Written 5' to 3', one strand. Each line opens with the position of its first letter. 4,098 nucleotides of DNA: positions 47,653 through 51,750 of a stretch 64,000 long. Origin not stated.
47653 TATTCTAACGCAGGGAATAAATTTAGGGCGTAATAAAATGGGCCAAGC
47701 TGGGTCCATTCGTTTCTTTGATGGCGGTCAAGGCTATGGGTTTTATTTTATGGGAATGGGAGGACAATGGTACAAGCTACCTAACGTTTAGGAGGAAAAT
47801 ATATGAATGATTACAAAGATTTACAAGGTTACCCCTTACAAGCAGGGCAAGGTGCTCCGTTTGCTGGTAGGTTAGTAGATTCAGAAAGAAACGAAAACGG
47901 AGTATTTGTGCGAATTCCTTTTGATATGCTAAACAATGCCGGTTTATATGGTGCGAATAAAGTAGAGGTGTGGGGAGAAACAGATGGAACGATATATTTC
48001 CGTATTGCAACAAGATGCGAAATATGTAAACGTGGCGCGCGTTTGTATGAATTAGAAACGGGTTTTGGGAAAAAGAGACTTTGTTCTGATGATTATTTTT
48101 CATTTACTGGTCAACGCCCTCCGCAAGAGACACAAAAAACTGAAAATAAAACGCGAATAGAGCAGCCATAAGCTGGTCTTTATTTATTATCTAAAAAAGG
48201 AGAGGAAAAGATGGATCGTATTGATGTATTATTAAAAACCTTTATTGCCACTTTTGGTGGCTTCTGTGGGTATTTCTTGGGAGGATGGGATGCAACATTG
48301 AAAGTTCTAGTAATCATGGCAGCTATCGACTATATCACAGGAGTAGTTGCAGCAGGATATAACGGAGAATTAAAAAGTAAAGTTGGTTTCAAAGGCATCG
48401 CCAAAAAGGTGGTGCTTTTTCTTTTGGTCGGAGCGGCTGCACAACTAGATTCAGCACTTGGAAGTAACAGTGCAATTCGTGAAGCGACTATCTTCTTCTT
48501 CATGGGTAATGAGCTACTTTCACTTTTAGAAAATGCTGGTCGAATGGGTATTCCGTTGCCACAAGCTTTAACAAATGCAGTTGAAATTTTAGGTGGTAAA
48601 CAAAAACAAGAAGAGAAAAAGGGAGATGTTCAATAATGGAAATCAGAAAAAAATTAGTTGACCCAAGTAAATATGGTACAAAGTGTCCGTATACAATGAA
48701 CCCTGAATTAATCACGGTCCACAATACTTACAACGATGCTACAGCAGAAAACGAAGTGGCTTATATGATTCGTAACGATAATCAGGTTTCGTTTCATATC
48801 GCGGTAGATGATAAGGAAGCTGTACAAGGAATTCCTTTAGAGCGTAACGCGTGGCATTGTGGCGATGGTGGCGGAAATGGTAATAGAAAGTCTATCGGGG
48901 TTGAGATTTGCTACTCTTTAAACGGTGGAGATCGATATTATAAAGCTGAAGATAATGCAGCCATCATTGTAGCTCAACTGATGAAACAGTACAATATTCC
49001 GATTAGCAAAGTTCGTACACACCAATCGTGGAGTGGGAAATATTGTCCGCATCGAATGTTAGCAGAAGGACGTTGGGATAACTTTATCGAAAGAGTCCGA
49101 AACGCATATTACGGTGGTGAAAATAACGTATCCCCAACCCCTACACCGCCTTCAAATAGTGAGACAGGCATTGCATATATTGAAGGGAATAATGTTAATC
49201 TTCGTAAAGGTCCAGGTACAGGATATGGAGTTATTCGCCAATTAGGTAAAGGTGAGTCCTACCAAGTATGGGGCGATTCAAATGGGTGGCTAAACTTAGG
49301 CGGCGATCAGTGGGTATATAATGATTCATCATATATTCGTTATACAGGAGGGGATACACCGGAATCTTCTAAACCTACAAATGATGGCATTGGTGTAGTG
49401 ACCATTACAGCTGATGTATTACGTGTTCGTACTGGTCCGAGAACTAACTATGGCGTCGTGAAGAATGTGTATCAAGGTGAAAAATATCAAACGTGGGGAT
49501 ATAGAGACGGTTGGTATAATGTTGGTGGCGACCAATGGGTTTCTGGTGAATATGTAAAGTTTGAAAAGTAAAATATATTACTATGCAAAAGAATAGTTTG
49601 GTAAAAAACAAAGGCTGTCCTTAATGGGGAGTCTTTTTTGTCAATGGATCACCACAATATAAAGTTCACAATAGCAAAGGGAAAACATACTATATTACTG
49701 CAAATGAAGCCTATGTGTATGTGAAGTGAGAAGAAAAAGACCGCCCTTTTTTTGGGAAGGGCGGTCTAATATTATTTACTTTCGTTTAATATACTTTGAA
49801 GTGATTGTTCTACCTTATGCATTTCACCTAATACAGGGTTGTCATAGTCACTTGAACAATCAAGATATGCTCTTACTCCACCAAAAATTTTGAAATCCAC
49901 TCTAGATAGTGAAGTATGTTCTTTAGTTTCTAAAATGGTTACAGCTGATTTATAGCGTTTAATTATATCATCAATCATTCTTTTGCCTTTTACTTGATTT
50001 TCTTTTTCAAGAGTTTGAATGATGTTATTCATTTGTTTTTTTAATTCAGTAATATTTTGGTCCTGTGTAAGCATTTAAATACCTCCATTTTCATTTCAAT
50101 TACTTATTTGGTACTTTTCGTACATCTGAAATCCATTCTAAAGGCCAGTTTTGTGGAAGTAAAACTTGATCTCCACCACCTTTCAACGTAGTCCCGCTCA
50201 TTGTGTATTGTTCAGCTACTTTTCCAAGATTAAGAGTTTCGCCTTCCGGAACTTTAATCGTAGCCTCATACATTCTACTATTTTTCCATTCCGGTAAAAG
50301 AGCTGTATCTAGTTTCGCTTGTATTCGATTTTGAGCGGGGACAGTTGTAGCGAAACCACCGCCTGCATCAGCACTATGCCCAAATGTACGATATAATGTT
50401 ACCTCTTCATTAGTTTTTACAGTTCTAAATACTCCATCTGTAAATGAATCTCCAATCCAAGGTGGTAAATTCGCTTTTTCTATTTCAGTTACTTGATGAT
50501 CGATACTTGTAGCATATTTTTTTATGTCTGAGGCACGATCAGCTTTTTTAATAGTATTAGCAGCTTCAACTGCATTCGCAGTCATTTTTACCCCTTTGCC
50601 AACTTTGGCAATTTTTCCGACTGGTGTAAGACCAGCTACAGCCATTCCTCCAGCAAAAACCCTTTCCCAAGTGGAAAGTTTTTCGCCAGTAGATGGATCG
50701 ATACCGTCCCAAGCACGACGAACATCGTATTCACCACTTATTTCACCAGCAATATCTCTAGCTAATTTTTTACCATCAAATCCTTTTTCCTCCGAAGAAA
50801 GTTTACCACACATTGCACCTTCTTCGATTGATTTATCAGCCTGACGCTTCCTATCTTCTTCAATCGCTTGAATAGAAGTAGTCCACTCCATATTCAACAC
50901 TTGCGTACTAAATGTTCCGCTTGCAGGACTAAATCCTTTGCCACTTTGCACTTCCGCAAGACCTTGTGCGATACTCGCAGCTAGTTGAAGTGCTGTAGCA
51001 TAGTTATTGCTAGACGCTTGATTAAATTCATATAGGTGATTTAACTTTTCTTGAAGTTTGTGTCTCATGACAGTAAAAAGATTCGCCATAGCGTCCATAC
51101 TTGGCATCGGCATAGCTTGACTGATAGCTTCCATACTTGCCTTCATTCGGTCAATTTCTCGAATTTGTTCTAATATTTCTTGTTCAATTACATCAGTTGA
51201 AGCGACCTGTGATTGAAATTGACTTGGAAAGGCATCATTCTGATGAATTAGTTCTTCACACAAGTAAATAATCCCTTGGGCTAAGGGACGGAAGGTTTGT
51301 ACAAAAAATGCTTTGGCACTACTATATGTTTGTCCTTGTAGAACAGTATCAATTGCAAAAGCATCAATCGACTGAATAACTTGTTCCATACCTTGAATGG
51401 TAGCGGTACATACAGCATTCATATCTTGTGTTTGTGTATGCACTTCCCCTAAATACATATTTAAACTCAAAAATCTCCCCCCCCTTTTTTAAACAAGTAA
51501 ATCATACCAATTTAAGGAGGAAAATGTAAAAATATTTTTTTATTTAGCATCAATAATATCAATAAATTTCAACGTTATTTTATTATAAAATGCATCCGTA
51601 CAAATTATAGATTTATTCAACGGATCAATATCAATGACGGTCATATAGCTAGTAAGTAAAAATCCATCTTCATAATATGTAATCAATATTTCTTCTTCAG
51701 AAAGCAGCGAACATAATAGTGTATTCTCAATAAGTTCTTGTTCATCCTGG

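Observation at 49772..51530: LXG polymorphic toxin with a TNT/NADase-like C-terminus and cognate immunity gene carried as a phage moron next to the lysis cassette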

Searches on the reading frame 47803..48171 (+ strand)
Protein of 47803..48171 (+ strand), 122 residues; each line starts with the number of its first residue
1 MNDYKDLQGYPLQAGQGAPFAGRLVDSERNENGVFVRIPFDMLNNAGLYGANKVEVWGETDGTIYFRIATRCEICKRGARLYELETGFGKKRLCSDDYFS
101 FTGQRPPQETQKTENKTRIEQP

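Call 3: search_protein_families(library=pfam, proteins=[window:47803-48171:+], max_evalue=0.1)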
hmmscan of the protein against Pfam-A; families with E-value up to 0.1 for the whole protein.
window:47803-48171:+ (122 aa): 1 family
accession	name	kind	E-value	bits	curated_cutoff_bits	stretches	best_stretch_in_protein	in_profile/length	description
PF08922.17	DUF1905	-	0.09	13.3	24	0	20-65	1-45/81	Domain of unknown function (DUF1905)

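Call 24: search_protein_families(library=phrogs, proteins=[window:47803-48171:+], max_evalue=0.01)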
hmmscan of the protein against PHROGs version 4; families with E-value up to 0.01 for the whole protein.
window:47803-48171:+ (122 aa): 1 family
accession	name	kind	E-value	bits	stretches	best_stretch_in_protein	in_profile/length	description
phrog_4921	-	unknown function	1.6e-44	151.7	1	4-122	1-112/116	-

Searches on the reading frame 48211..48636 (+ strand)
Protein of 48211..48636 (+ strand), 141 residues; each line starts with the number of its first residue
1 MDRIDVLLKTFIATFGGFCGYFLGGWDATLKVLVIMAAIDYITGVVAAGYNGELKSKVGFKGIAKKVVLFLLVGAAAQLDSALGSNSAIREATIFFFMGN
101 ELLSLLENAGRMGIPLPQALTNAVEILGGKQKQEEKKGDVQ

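Call 3: search_protein_families(library=pfam, proteins=[window:48211-48636:+], max_evalue=0.1)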
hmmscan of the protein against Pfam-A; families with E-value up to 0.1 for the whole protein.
window:48211-48636:+ (141 aa): 1 family
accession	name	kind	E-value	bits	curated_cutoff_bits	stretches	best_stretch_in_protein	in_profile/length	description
PF05105.17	Phage_holin_4_1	-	1.3e-40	138.6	22.2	1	18-127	2-114/116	Bacteriophage holin family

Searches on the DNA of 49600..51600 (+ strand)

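Call 7: search_dna_similar(query=window:49600-51600:+, collection=phages, mode=near)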
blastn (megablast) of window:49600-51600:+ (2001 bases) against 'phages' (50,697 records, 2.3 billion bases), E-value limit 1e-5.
Records with a match: 3; places in all: 3; records where one place covers at least 80% of the query: 0.
Best place of each record, by identity: 80-90% 3.
By first word of the organism name: Bacillus 3.
By host as written in the record: Bacillus anthracis 2; Bacillus cereus 1.
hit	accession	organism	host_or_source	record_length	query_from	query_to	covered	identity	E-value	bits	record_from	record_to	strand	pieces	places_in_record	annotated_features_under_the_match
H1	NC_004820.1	Bacillus phage phBC6A51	Bacillus cereus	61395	40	139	5%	85.0%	2e-18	100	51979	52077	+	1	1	N-acetylmuramoyl-L-alanine amidase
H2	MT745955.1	Bacillus phage J5a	Bacillus anthracis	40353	41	135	5%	88.4%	7e-23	115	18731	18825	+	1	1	N-acetylmuramoyl-L-alanine amidase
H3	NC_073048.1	Bacillus phage J5a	Bacillus anthracis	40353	41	135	5%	88.4%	7e-23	115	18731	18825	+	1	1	N-acetylmuramoyl-L-alanine amidase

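Call 8: search_dna_similar(query=window:49600-51600:+, collection=plasmids, mode=near)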
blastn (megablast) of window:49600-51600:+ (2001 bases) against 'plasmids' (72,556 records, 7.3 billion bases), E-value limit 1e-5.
Records with a match: 124; places in all: 135; records where one place covers at least 80% of the query: 4.
Best place of each record, by identity: >=99% 4; 95-99% 3; 90-95% 15; 80-90% 48; 60-80% 54.
By first word of the organism name: Bacillus 124.
By predicted mobility (MOB-suite, as given by PLSDB): non-mobilizable 108; conjugative 14; mobilizable 2.
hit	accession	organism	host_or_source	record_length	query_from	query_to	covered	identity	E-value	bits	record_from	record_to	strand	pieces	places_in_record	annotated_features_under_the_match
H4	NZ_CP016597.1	Bacillus cereus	cell culture,Korean fermented food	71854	1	2001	100%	100.0%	0e+0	3696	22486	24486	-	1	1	pre-toxin TG domain-containing protein | hypothetical protein | YolD-like family protein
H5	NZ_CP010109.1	Bacillus thuringiensis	soil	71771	1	2001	100%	100.0%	0e+0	3696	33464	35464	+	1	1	pre-toxin TG domain-containing protein | hypothetical protein | YolD-like family protein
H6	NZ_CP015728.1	Bacillus cereus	sludge of an anaerobic digestion reactor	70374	1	2001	100%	99.8%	0e+0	3674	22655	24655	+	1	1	pre-toxin TG domain-containing protein | hypothetical protein | YolD-like family protein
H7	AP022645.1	Bacillus wiedmannii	-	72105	1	2001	100%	99.7%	0e+0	3655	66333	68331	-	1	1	hypothetical protein (x3)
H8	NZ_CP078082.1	Bacillus tropicus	Cell culture,soil sample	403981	165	2000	56%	89.8%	0e+0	1442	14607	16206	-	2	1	WXG100 family type VII secretion target | hypothetical protein | YolD-like family protein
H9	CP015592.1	Bacillus cereus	whole organism,garden soil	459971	165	2000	56%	89.7%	0e+0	1437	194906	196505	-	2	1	none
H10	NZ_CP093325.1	Bacillus sp. N5-665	whole organism,peat soil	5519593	940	1870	47%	81.7%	0e+0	769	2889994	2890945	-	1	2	none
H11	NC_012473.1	Bacillus cereus 03BB102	-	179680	1202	1934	37%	83.3%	0e+0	667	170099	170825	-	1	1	T7SS effector LXG polymorphic toxin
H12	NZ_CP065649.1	Bacillus cereus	-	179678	1202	1934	37%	83.3%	0e+0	667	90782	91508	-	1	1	T7SS effector LXG polymorphic toxin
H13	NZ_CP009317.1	Bacillus cereus 03BB102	Human blood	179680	1202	1931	36%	83.4%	0e+0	667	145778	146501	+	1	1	T7SS effector LXG polymorphic toxin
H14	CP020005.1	Bacillus thuringiensis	Bacillus thuringiensis subsp,whole ...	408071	1223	1931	35%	83.6%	0e+0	656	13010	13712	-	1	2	hypothetical protein (x2)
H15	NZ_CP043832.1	Bacillus sp. BS98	oyster,whole organism,intestinal tract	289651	1255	1870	31%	88.2%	0e+0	734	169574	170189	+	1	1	RNase A-like domain-containing protein | DUF3958 family protein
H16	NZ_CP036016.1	Bacillus toyonensis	cell culture,soil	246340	1255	1870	31%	88.2%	0e+0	734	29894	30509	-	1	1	RNase A-like domain-containing protein | DUF3958 family protein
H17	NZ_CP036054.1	Bacillus toyonensis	cell culture,soil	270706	1255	1870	31%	88.0%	0e+0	728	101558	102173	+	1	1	RNase A-like domain-containing protein | DUF3958 family protein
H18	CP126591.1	Bacillus bombysepticus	bacterial isolate,warm, humid forested ...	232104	1269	1946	34%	76.9%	6e-98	366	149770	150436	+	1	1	pre-toxin TG domain-containing protein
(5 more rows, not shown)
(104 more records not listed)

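Call 9: get_annotated_region(hit=H5, flank=9000)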
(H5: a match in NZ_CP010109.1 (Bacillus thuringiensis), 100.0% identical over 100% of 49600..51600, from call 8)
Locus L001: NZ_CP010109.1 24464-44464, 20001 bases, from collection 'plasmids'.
description: Bacillus thuringiensis serovar indiana strain HD521 plasmid pBTHD521-3, complete sequence
organism: Bacillus thuringiensis (NCBI taxid 180850)
taxonomy: Bacteria; Bacillota; Bacilli; Bacillales; Bacillaceae; Bacillus; Bacillus thuringiensis
host: -; source: soil; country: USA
typing (MOB-suite, as given by PLSDB): non-mobilizable; replicon rep_cluster_1698
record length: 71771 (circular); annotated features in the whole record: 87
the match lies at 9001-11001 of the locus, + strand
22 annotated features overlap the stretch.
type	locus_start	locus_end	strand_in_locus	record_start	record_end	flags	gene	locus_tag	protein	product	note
CDS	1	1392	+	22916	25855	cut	-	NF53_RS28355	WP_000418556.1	phage tail tape measure protein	GO:0016032 - viral process [Evidence IEA]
CDS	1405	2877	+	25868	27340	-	-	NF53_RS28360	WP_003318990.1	distal tail protein Dit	-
CDS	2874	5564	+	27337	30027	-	-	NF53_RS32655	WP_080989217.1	phage tail spike protein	GO:0016032 - viral process [Evidence IEA]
CDS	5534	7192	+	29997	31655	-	-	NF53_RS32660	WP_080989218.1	hypothetical protein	-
CDS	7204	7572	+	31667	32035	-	-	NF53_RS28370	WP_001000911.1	hypothetical protein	-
CDS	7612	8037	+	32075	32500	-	-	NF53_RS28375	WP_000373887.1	phage holin family protein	-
CDS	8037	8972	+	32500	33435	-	-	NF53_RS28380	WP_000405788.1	N-acetylmuramoyl-L-alanine amidase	GO:0009253 - peptidoglycan catabolic process [Evidence IEA]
CDS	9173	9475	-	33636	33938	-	-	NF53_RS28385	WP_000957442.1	hypothetical protein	-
CDS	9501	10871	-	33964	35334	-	-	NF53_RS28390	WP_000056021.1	pre-toxin TG domain-containing protein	-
CDS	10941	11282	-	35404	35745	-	-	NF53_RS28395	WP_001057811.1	YolD-like family protein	-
CDS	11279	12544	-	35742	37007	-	-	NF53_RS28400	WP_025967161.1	Y-family DNA polymerase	-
CDS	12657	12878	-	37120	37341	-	-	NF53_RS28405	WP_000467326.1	helix-turn-helix transcriptional regulator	-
CDS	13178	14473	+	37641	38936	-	-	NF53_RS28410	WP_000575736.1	FtsK/SpoIIIE domain-containing protein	-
CDS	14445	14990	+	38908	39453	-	-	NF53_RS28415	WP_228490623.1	replication-relaxation family protein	-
CDS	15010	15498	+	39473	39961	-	-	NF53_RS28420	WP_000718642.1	hypothetical protein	-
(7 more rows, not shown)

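Call 10: get_annotated_region(hit=H8, flank=6000)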
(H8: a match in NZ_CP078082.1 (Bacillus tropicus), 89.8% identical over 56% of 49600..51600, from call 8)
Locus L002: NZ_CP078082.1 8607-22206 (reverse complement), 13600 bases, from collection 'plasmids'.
description: Bacillus tropicus strain EMB20 plasmid pBEMB20-1, complete sequence
organism: Bacillus tropicus (NCBI taxid 2026188)
taxonomy: Bacteria; Bacillota; Bacilli; Bacillales; Bacillaceae; Bacillus; Bacillus tropicus
host: -; source: Cell culture,soil sample; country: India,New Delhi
typing (MOB-suite, as given by PLSDB): non-mobilizable; replicon rep_cluster_164
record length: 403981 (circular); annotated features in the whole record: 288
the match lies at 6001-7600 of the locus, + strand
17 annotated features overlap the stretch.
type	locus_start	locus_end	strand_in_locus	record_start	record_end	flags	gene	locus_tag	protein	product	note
CDS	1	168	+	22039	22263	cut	-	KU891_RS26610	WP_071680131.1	hypothetical protein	-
CDS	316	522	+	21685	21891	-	-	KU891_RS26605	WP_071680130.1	hypothetical protein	-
CDS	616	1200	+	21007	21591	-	-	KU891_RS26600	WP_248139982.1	recombinase family protein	GO:0006310 - DNA recombination [Evidence IEA]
CDS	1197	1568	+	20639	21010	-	-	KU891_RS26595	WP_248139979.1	HNH endonuclease signature motif containing protein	-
CDS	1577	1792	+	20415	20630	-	-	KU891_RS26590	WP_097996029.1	hypothetical protein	-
CDS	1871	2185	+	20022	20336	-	-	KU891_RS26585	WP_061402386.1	hypothetical protein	-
CDS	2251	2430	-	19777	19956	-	-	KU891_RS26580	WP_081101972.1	hypothetical protein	-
CDS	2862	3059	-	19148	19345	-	-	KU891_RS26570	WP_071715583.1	hypothetical protein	-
CDS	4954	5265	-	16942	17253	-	-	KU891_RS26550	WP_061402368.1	hypothetical protein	-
CDS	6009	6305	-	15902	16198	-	-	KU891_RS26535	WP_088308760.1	hypothetical protein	-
CDS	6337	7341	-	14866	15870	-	-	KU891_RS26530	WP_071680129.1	WXG100 family type VII secretion target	GO:0008150 - biological_process [Evidence IEA]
CDS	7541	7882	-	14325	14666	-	-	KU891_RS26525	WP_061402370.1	YolD-like family protein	-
CDS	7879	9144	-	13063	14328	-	-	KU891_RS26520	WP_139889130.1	Y-family DNA polymerase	-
CDS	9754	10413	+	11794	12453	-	-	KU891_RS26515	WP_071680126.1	GntR family transcriptional regulator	-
CDS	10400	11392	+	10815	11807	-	-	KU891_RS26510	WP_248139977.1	multidrug resistance efflux transporter family protein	-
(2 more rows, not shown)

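Call 83: get_annotated_region(hit=H16, flank=3500)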
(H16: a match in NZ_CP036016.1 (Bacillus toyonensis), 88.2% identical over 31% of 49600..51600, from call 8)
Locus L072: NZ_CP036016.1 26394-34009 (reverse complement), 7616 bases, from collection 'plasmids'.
description: Bacillus toyonensis strain BPN45/4 plasmid p246
organism: Bacillus toyonensis (NCBI taxid 155322)
taxonomy: Bacteria; Bacillota; Bacilli; Bacillales; Bacillaceae; Bacillus; Bacillus toyonensis
host: -; source: cell culture,soil; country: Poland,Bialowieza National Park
typing (MOB-suite, as given by PLSDB): non-mobilizable; replicon rep_cluster_1869
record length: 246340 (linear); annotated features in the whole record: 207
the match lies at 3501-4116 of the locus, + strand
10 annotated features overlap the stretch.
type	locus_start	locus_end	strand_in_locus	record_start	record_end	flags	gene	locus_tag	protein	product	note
CDS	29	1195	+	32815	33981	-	dltB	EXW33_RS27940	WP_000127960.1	D-alanyl-lipoteichoic acid biosynthesis protein DltB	GO:0070395 - lipoteichoic acid biosynthetic process [Evidence IEA]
CDS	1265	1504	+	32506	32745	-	dltC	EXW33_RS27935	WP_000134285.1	D-alanine--poly(phosphoribitol) ligase subunit DltC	GO:0019350 - teichoic acid biosynthetic process [Evidence IEA]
CDS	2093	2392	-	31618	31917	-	-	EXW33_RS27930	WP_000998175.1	contact-dependent growth inhibition system immunity protein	-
CDS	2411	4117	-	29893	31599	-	-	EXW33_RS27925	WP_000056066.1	RNase A-like domain-containing protein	-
CDS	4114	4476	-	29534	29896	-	-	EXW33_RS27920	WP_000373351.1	DUF3958 family protein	-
CDS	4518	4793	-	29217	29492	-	-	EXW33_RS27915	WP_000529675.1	TIGR04197 family type VII secretion effector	-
CDS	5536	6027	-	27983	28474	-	-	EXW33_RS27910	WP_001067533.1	hypothetical protein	-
CDS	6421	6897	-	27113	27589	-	-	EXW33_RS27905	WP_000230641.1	small multi-drug export protein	-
CDS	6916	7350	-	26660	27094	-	-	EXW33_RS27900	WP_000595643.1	hypothetical protein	-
CDS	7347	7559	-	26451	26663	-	-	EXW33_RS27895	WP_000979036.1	helix-turn-helix transcriptional regulator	-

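Call 84: get_annotated_region(hit=H11, flank=3500)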
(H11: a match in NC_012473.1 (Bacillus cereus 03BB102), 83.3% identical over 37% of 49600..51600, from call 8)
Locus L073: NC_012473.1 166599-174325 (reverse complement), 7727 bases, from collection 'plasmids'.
description: Bacillus cereus 03BB102 plasmid p03BB102_179, complete sequence
organism: Bacillus cereus 03BB102 (NCBI taxid 572264)
taxonomy: Bacteria; Bacillota; Bacilli; Bacillales; Bacillaceae; Bacillus; Bacillus cereus; Bacillus cereus 03BB102
host: -; source: -; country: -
typing (MOB-suite, as given by PLSDB): conjugative; replicon rep_cluster_125; relaxase MOBP; mating-pair formation MPF_T
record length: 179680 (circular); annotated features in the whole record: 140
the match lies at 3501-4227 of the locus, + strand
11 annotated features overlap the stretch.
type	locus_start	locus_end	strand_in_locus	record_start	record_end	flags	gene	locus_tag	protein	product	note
CDS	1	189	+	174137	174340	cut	-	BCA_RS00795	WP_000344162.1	hypothetical protein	-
CDS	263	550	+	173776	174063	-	-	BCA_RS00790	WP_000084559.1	hypothetical protein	-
CDS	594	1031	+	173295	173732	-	-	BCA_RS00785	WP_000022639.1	disulfide oxidoreductase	GO:0006457 - protein folding [Evidence IEA]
CDS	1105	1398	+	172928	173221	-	-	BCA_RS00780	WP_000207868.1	metalloregulator ArsR/SmtB family transcription factor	GO:0006355 - regulation of DNA-templated transcription [Evidence IEA]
CDS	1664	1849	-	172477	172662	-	hfq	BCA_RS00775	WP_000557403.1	RNA chaperone Hfq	GO:0006378 - mRNA polyadenylation [Evidence IEA]; GO:0016070 - RNA metabolic process [Evidence IEA]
CDS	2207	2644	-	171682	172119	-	-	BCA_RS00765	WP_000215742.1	Imm70 family immunity protein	-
CDS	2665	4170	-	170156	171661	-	-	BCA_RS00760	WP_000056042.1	T7SS effector LXG polymorphic toxin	-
CDS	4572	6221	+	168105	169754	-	-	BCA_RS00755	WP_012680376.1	competence protein CoiA family protein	-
CDS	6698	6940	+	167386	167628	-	-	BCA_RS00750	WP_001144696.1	hypothetical protein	-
CDS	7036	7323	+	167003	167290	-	-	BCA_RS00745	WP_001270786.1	hypothetical protein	-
CDS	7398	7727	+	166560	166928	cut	-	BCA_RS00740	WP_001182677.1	hypothetical protein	-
